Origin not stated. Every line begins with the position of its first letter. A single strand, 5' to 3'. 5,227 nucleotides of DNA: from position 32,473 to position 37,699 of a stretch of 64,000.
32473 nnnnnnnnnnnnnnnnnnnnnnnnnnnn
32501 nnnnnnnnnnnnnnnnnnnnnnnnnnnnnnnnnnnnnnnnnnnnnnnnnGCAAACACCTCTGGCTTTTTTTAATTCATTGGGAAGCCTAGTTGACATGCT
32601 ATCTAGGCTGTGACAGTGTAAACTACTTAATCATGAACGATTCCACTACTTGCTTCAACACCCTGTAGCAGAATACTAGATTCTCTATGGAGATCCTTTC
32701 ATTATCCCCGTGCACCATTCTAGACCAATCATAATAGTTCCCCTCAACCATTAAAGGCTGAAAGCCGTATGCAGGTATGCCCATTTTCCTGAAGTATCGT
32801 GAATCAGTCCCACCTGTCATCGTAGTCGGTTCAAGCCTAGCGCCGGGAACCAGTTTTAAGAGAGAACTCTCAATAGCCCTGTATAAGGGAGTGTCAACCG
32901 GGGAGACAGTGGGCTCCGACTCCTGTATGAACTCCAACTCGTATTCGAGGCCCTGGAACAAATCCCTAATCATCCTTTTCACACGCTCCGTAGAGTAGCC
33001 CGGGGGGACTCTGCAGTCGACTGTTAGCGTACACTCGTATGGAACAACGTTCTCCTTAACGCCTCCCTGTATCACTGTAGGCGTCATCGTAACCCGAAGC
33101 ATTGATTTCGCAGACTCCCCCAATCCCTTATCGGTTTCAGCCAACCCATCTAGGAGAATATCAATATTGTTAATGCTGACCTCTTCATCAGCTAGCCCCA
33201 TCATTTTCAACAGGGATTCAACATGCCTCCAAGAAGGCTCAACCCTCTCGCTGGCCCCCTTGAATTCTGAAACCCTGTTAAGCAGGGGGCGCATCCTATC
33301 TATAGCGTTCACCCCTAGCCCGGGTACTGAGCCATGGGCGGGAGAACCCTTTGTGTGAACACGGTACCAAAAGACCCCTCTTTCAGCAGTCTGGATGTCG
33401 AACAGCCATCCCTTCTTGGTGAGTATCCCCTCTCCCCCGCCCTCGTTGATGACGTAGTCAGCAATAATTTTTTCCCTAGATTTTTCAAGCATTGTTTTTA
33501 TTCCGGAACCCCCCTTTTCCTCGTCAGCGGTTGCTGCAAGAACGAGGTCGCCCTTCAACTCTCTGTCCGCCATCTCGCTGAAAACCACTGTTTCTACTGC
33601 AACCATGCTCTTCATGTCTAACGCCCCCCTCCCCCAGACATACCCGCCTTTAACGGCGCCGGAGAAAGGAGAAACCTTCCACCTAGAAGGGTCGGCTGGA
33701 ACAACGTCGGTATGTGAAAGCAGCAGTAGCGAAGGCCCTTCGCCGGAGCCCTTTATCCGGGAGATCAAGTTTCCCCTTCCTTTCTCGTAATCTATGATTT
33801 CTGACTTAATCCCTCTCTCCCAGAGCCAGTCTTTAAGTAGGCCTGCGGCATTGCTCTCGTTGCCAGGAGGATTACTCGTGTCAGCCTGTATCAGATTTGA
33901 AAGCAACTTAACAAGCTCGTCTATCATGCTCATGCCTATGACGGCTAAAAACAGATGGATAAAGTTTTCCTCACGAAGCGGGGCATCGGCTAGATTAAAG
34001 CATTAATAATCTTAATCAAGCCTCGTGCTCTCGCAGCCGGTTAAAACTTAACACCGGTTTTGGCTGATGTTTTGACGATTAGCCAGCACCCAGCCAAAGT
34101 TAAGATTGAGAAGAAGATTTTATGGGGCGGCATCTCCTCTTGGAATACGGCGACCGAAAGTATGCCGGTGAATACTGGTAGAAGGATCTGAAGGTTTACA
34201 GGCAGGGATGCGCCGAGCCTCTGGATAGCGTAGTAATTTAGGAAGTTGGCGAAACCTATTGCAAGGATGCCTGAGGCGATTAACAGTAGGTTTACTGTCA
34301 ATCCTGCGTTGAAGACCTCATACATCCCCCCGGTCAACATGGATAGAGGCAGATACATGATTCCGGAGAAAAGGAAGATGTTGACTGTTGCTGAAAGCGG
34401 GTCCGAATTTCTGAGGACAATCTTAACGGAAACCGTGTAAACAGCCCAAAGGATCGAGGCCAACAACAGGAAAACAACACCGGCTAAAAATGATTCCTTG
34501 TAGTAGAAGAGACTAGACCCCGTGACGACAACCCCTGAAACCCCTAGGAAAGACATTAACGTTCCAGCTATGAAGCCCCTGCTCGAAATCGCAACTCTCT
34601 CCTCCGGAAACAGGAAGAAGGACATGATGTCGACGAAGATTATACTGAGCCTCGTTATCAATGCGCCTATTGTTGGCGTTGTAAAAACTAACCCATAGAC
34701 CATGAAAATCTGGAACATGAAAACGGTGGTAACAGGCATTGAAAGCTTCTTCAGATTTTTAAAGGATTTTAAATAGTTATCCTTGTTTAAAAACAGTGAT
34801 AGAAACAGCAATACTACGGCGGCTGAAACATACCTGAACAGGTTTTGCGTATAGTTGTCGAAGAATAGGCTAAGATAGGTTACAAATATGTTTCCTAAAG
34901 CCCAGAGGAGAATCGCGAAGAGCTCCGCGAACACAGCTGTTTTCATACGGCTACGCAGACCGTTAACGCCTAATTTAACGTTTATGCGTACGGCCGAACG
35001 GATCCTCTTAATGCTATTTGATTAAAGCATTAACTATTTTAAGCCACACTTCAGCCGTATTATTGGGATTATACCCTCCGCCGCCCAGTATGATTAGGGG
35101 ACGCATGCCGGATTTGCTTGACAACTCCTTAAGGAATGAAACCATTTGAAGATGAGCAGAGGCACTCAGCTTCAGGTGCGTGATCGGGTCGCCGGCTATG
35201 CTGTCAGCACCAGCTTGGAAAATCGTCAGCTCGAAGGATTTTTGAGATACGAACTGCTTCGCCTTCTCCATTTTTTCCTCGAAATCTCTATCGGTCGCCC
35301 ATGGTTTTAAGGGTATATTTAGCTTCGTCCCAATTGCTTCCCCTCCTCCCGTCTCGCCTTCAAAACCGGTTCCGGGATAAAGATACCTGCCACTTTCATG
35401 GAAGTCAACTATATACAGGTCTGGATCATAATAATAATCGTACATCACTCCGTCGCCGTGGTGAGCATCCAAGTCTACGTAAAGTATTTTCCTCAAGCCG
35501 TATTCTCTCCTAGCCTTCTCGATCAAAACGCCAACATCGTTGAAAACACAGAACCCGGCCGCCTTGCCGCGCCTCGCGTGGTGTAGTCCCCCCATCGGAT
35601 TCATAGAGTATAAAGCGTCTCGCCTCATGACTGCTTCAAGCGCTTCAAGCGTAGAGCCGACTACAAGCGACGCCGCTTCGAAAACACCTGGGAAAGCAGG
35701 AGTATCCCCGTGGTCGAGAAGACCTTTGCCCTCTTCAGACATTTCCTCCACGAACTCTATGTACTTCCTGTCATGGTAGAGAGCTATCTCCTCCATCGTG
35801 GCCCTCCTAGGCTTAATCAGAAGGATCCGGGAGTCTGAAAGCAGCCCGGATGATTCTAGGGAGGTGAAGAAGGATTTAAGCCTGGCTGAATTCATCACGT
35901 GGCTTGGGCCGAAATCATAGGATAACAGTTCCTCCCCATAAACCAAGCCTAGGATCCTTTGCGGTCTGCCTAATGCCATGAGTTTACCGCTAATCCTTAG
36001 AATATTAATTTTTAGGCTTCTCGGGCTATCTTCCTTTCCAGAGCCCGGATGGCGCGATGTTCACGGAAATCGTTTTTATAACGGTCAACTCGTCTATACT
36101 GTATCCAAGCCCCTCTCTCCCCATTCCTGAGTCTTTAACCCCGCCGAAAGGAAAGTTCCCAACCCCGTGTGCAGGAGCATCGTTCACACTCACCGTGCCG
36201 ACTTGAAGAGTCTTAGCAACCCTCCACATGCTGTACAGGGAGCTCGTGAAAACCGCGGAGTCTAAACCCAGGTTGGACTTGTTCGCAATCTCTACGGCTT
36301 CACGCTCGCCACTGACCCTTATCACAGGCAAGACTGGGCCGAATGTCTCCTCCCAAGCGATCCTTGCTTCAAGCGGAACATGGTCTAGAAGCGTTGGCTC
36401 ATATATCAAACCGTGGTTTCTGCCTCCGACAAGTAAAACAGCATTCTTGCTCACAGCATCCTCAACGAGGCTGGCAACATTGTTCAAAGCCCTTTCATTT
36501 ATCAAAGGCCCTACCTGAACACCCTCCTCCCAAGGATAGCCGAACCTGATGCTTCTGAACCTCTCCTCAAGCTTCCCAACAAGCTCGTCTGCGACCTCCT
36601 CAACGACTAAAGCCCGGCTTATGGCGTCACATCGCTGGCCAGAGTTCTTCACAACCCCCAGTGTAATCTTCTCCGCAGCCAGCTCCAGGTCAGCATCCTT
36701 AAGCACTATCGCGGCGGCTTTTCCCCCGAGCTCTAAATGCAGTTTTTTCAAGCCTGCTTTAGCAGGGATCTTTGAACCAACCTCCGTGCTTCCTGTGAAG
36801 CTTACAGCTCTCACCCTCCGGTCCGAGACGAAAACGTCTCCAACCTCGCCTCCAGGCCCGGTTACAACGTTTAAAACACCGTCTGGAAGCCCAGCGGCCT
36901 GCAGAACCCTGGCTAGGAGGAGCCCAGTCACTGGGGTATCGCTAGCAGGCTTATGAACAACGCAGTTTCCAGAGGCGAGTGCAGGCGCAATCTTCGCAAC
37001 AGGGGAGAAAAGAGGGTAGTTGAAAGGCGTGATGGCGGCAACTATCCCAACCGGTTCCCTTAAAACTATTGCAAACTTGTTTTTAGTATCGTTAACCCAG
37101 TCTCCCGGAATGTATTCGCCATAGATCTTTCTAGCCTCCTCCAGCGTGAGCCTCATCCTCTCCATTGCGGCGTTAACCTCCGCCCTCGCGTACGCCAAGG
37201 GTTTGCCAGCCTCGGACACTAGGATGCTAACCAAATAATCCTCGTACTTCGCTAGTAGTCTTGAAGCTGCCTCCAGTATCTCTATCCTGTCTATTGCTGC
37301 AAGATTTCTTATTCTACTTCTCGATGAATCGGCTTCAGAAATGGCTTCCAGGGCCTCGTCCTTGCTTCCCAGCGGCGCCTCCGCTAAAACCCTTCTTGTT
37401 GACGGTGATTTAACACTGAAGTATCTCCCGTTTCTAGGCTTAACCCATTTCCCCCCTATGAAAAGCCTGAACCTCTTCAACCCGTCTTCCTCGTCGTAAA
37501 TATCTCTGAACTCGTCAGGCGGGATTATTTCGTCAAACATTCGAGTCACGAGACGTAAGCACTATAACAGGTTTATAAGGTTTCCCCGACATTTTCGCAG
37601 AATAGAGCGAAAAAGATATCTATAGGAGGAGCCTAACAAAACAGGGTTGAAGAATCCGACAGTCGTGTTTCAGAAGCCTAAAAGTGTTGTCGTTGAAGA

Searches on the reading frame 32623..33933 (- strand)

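Call 28: search_protein_families(library=pfam, proteins=[window:32623-33933:-], max_evalue=0.0001)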
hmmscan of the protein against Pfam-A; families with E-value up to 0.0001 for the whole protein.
window:32623-33933:- (436 aa): 3 families
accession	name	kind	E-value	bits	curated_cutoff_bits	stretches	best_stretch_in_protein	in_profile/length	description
PF01546.33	Peptidase_M20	-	3.3e-34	119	24.6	1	70-431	1-205/206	Peptidase family M20/M25/M40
PF07687.19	M20_dimer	-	6.6e-21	74.7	21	1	182-327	1-100/107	Peptidase dimerisation domain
PF04389.22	Peptidase_M28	-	6.9e-07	29.6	21.3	0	55-161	1-89/193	Peptidase family M28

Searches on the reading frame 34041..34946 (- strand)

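Call 28: search_protein_families(library=pfam, proteins=[window:34041-34946:-], max_evalue=0.0001)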
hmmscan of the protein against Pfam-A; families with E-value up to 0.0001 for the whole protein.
window:34041-34946:- (301 aa): 1 family
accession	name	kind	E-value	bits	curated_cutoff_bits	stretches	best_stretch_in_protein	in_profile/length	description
PF00892.27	EamA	-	6e-26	91.8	28.2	2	155-291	2-134/135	EamA-like transporter family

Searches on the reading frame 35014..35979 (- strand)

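Call 28: search_protein_families(library=pfam, proteins=[window:35014-35979:-], max_evalue=0.0001)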
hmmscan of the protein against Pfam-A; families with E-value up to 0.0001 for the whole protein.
window:35014-35979:- (321 aa): 1 family
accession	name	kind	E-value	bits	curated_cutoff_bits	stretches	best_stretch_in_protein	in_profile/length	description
PF00850.24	Hist_deacetyl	-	5.7e-77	259.4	27.9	1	27-319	1-298/298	Histone deacetylase domain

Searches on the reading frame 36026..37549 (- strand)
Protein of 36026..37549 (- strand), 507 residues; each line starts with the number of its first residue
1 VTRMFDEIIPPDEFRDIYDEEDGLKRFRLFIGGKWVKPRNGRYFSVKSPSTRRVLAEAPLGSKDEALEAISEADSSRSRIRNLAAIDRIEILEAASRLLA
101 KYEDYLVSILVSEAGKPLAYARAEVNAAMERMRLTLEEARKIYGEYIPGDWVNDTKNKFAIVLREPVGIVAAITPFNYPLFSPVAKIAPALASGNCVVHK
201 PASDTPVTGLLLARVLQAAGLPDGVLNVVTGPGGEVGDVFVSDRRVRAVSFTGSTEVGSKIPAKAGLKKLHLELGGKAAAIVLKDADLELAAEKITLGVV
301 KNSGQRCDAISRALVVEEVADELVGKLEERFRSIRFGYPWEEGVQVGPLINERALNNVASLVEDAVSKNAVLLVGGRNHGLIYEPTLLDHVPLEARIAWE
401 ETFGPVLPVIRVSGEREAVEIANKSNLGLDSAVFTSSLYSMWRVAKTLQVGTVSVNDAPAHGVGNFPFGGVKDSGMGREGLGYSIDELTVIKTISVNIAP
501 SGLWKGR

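Call 28: search_protein_families(library=pfam, proteins=[window:36026-37549:-], max_evalue=0.0001)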
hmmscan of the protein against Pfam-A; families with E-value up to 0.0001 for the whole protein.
window:36026-37549:- (507 aa): 1 family
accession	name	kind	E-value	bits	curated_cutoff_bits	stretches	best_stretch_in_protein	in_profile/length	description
PF00171.27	Aldedh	-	4.9e-151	503.8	23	1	35-494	1-461/461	Aldehyde dehydrogenase family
